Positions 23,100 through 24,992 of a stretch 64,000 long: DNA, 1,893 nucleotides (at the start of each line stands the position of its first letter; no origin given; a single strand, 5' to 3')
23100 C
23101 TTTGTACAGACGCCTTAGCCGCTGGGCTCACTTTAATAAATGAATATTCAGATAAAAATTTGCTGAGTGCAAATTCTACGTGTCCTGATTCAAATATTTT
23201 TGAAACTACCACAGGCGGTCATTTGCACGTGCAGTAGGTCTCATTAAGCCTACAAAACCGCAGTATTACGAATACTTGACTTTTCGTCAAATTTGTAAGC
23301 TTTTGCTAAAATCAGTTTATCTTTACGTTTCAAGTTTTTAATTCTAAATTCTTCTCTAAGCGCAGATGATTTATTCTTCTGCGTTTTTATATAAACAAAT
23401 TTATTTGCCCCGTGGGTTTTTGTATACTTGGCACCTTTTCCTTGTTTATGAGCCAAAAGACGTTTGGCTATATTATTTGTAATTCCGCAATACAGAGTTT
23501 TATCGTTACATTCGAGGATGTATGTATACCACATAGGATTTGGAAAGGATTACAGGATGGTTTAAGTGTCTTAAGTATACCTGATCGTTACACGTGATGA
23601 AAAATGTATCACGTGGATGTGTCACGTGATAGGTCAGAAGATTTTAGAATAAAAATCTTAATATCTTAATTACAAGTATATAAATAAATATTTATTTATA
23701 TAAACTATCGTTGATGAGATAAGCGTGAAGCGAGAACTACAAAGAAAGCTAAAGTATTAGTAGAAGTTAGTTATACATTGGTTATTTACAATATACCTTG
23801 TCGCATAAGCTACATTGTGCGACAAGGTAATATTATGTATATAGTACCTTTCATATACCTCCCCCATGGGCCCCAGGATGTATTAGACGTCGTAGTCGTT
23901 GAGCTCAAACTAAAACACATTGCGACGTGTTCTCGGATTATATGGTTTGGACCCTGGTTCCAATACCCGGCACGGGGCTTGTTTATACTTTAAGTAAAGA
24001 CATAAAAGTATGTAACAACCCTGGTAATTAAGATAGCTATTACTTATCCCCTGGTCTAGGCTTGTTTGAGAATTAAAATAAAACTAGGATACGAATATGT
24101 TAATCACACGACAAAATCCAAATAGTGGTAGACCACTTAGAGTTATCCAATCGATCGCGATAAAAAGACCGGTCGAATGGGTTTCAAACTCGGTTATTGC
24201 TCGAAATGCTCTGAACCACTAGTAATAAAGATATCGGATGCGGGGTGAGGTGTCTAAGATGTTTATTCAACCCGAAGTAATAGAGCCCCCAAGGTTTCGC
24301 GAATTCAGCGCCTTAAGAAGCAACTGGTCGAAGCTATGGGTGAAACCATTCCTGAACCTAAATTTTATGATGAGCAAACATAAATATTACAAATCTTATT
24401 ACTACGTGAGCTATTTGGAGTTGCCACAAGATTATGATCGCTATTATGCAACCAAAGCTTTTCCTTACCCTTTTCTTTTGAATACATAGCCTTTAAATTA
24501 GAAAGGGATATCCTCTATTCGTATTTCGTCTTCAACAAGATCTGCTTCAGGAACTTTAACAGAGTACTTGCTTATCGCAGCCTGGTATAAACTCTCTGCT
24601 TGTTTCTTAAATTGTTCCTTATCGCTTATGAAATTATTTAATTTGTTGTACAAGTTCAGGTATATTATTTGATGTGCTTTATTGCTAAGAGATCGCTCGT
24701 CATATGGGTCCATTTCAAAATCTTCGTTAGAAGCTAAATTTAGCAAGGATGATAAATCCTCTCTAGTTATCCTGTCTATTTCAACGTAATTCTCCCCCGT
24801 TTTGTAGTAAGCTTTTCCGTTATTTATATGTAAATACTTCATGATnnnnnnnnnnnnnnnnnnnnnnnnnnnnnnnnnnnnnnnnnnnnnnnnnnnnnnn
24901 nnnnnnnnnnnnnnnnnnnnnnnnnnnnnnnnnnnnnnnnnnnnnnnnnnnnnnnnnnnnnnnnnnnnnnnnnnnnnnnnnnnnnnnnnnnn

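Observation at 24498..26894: PHP-domain phosphoesterase fused to an ABC/SMC-like ATPase plus a tightly linked 114-aa partner: a Ppl-like candidate anti-phage defence operon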

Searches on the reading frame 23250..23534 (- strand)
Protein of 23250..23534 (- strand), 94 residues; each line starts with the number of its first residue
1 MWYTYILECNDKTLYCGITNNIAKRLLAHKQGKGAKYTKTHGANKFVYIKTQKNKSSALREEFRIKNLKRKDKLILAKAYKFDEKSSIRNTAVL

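Call 3: search_protein_families(library=pfam, proteins=[window:23250-23534:-], max_evalue=0.01)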
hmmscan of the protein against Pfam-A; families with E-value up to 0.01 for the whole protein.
window:23250-23534:- (94 aa): 1 family
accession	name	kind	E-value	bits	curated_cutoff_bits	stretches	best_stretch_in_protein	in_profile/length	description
PF01541.30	GIY-YIG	-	5e-17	62.4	22.6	1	1-71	1-74/78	GIY-YIG catalytic domain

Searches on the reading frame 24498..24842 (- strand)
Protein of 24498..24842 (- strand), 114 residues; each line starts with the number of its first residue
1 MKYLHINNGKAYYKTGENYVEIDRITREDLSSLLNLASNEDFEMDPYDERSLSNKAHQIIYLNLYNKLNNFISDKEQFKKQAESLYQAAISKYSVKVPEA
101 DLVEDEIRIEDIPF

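Call 3: search_protein_families(library=pfam, proteins=[window:24498-24842:-], max_evalue=0.01)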
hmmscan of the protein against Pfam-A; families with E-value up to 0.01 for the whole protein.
window:24498-24842:- (114 aa): 0 families

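Call 4: search_protein_families(library=padloc, proteins=[window:24498-24842:-], max_evalue=0.01)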
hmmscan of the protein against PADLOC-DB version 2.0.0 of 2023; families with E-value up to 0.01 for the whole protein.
window:24498-24842:- (114 aa): 3 families
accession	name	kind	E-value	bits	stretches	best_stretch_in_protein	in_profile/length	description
PDLC04682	PDC-M49B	-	4.7e-31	105.4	1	1-94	1-95/97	-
PDLC04683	PDC-M49B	-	5.8e-20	70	1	1-96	1-99/135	-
PDLC04681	PDC-M49B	-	0.00015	20.2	1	1-86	1-89/94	-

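Call 5: search_protein_families(library=ncbifam, proteins=[window:24498-24842:-], max_evalue=0.01)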
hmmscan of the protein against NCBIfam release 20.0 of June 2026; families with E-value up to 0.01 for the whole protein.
window:24498-24842:- (114 aa): 0 families

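Call 29: find_homologous_proteins(query=window:24498-24842:-, max_evalue=0.001)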
Query window:24498-24842:- (114 aa): 14 proteins with E <= 0.001 among 19 candidates.
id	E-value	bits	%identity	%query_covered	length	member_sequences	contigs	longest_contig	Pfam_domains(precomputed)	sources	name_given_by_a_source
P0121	1.6e-66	239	100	100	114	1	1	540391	-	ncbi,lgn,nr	ncbi:MAG: hypothetical protein JWO40_582 [Candidatus Doudnabacteria bacterium]|nr:hypothetical prote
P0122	2.0e-24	104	56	82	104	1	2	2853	-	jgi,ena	-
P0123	9.6e-21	92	54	82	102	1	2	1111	-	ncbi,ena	-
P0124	1.5e-20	92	52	85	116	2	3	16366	-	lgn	-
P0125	1.6e-20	91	52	83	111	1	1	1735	-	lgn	-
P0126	2.2e-19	88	48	83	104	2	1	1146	-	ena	-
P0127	8.2e-19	86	48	83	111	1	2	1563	-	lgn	-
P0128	1.3e-18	85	49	82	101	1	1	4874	-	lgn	-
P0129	1.7e-18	85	47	83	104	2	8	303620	-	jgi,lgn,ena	-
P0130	1.9e-18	85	49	82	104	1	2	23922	-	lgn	-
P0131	2.0e-18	85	48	83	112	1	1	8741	-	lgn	-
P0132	3.5e-18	84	46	83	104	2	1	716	-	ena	-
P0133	1.3e-17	82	47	83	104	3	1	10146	-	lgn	-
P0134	1.0e-15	76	42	93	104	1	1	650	-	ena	-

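Call 33: search_protein_families(library=phrogs, proteins=[window:24498-24842:-], max_evalue=0.01)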
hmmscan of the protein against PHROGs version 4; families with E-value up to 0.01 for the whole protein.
window:24498-24842:- (114 aa): 0 families

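Call 45: predict_structure(alignment_id=A3)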
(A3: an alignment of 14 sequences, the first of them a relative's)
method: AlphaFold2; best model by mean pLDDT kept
length: 114 residues; sequences in the alignment: 14
mean_pLDDT: 85.0   pTM: 0.66
mean pLDDT of the five models: 85.0, 84.9, 84.7, 84.4, 84.0
residues with pLDDT >= 90: 79; 70-90: 14; 50-70: 7; < 50: 14
segments of 3 or more residues with pLDDT < 50: 98-108, 111-113
pLDDT, mean of each block of 10 residues (from residue 1): 94 94 95 92 93 94 96 93 90 62 46 48
secondary structure, 60 per line:
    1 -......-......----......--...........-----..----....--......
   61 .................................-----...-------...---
elements in order: E2-7 E9-14 E19-21 H27-37 H55-93

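Call 49: fold_search(model_id=the predicted structure, library=pdb)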
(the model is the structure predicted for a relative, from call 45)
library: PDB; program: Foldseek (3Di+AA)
matches with E <= 10: 56; with E <= 0.001: 0
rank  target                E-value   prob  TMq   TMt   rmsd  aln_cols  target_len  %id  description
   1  9qdo_A                1.4e+00  0.09  0.19  0.22  11.8        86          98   15  Crystal structure of the aromatic oligoamide foldamer binder Nanofitin C10 fused to a coiled-coil domain (released 2026-03-18)
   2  9tvu_X                1.8e+00  0.10  0.23  0.24  13.1        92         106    9  Structure of the Chlamydomonas reinhardtii chlororibosome (released 2026-02-18)
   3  2g50_F                3.0e+00  0.08  0.27  0.08   6.4        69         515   17  The location of the allosteric amino acid binding site of muscle pyruvate kinase. (released 2006-05-09)
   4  6tsb                  3.0e+00  0.04  0.21  0.09  11.3        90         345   16  Crystal structure of the Chitinase Domain of the Spore Coat Protein CotE from Clostridium difficile (released 2020-06-24)
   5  3obv_E                3.2e+00  0.18  0.33  0.09  12.3        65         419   15  Autoinhibited Formin mDia1 Structure (released 2010-11-24)
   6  3obv_G                3.2e+00  0.18  0.33  0.09  12.3        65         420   15  Autoinhibited Formin mDia1 Structure (released 2010-11-24)
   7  6lw3_A                3.2e+00  0.08  0.33  0.26   9.5        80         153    5  Crystal structure of RuvC from Pseudomonas aeruginosa (released 2020-02-26)
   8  9p4k_E                3.9e+00  0.03  0.24  0.09  19.2       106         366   17  The structure of Retron Eco8-SSB complex (released 2025-11-12)
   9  4pki_G                4.4e+00  0.09  0.25  0.11   4.8        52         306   13  Complex of ATP-actin With the C-terminal Actin-Binding Domain of Tropomodulin (released 2014-07-30)
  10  9r3l_F                4.7e+00  0.06  0.27  0.09   5.9        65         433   14  Structure of liver pyruvate kinase in complex with fluorescent probe 4d (released 2025-08-13)
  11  6wp6_A                4.7e+00  0.06  0.27  0.08   5.9        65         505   17  Pyruvate Kinase M2 mutant-S37E K433E (released 2020-10-07)
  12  5cw5_C                5.1e+00  0.05  0.28  0.16  17.4       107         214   14  Structure of CfBRCC36-CfKIAA0157 complex (QSQ mutant) (released 2015-09-16)
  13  8rp0_DDD              5.1e+00  0.03  0.16  0.06   9.3        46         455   15  Aminodeoxychorismate synthase complex from Escherichia coli, with glutamine and chorismate added (released 2025-01-29)
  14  5by4                  5.4e+00  0.06  0.28  0.30   5.7        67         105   15  Structure and function of the Escherichia coli Tol-Pal stator protein TolR (released 2015-09-16)
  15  9r3l_C                5.4e+00  0.06  0.27  0.09   5.9        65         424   14  Structure of liver pyruvate kinase in complex with fluorescent probe 4d (released 2025-08-13)
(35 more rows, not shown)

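Call 53: search_protein_families(library=padloc, proteins=[window:24498-24842:-], max_evalue=10)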
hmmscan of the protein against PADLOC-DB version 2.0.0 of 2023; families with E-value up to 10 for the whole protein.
window:24498-24842:- (114 aa): 3 families
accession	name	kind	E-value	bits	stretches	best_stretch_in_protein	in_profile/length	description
PDLC04682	PDC-M49B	-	4.7e-31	105.4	1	1-94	1-95/97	-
PDLC04683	PDC-M49B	-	5.8e-20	70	1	1-96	1-99/135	-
PDLC04681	PDC-M49B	-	0.00015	20.2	1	1-86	1-89/94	-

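Call 89: search_protein_representatives(alignment_id=A3)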
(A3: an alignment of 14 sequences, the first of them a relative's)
Query: 14 sequences, 104 profile positions. Proteins with E-value up to 0.001 (for the whole library): 447; up to 1e-10: 243; up to 1e-30: 12. The best 150 are listed.
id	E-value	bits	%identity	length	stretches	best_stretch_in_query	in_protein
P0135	3.3e-47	175.3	-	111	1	1-102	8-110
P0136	1.7e-36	140.8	-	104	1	1-102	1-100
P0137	1.0e-35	138.3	-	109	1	1-102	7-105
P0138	2.8e-34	133.7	-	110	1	1-99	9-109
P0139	1.4e-33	131.4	-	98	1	1-99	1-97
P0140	1.8e-33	131.1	-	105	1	1-97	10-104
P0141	1.1e-32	128.6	-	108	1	1-101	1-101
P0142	1.3e-32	128.4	-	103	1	1-102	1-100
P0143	2.2e-32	127.6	-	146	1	1-100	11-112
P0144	3.9e-32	126.8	-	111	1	1-102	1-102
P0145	3.7e-31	123.7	-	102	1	1-101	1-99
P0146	4.7e-31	123.4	-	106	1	1-99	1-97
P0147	2.4e-30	121.1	-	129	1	1-102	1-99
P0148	1.1e-29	119.0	-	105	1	1-100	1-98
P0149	2.1e-29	118.1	-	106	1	1-99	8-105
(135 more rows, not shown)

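Call 92: find_encoding_contigs(protein=P0129, flank=4000, max_places=5)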
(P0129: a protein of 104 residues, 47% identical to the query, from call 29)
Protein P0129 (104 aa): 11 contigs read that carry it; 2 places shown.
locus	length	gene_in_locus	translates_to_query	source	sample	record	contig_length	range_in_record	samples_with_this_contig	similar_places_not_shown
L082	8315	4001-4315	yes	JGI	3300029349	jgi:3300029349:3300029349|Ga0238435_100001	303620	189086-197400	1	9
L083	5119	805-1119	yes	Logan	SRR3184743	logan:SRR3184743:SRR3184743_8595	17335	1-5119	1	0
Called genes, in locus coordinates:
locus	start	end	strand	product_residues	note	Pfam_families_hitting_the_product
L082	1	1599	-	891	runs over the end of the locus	PF00133:tRNA-synt_1, PF09334:tRNA-synt_1g (weak), PF13603:tRNA-synt_1_2, PF08264:Anticodon_1, PF10458:Val_tRNA-synt_C (faint)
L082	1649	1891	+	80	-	-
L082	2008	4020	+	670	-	PF02811:PHP (weak)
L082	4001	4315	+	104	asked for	-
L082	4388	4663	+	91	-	-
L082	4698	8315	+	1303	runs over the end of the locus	PF14312:FG-GAP_2 (faint), PF19081:Ig_7 (faint), PF13585:CHU_C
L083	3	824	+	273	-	?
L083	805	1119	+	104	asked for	-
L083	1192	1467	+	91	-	-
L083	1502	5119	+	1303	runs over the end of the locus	PF14312:FG-GAP_2 (faint), PF19081:Ig_7 (faint), PF13585:CHU_C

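Call 93: find_encoding_contigs(protein=P0124, flank=4000, max_places=3)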
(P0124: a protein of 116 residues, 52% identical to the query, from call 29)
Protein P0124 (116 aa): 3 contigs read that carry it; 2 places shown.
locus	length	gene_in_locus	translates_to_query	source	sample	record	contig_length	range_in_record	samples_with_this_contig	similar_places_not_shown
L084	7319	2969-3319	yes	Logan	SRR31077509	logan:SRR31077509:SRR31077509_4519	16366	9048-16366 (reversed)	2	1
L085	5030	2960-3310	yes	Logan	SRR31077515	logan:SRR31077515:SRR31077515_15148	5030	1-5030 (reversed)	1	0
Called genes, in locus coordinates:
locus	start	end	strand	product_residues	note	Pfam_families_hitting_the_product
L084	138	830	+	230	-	PF07661:MORN_2 (faint)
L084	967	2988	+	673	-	-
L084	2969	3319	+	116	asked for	-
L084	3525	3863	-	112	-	-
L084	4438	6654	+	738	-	PF13280:WYL, PF25583:WCX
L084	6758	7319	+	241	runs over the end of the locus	-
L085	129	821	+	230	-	PF07661:MORN_2 (faint)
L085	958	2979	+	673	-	-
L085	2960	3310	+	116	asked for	-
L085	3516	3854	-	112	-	-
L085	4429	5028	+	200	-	?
